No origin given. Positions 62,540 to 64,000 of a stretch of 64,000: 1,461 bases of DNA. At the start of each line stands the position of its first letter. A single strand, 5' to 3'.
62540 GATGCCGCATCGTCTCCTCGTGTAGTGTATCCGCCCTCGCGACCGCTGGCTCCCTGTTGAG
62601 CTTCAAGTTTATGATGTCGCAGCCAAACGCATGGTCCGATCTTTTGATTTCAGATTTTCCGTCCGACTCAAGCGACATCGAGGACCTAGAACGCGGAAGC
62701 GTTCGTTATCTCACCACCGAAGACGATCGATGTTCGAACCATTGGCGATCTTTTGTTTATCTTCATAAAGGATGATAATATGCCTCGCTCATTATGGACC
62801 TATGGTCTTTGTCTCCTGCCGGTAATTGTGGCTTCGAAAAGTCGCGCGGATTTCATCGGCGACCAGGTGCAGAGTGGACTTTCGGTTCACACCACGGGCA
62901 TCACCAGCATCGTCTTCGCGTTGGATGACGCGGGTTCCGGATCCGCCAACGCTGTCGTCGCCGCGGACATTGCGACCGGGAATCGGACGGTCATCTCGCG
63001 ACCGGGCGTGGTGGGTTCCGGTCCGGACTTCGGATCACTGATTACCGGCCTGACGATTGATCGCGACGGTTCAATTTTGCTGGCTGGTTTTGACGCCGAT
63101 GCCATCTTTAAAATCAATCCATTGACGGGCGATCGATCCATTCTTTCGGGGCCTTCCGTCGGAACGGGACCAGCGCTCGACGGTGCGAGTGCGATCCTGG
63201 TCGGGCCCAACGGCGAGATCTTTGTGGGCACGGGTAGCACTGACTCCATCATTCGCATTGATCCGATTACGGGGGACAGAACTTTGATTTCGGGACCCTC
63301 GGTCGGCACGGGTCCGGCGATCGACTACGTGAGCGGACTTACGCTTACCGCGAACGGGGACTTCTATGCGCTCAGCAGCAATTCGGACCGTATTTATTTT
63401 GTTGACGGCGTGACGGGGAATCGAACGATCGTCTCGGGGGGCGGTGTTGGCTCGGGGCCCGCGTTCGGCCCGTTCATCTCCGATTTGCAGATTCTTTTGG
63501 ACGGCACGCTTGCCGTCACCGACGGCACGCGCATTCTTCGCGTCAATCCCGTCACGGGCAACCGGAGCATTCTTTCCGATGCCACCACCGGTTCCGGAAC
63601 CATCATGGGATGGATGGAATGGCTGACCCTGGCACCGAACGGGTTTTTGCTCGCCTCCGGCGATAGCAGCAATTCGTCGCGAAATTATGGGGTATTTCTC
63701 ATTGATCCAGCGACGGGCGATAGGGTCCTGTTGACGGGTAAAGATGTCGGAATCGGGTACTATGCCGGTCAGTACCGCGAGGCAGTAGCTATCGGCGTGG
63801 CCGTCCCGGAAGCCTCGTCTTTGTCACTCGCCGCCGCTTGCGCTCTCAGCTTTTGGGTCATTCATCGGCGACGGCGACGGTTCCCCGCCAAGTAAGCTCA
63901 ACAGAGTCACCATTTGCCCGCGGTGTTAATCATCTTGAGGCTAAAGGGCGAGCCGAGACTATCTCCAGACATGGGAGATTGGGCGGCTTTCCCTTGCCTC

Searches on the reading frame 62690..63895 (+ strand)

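Call 32: search_protein_families(library=pfam, proteins=[window:62690-63895:+], max_evalue=0.01)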
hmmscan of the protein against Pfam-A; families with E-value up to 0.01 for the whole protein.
window:62690-63895:+ (401 aa): 1 family
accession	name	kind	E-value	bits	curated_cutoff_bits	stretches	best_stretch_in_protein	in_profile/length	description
PF21959.2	DUF6923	-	0.0053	17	27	0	172-259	95-177/234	Repeat of unknown function (DUF6923)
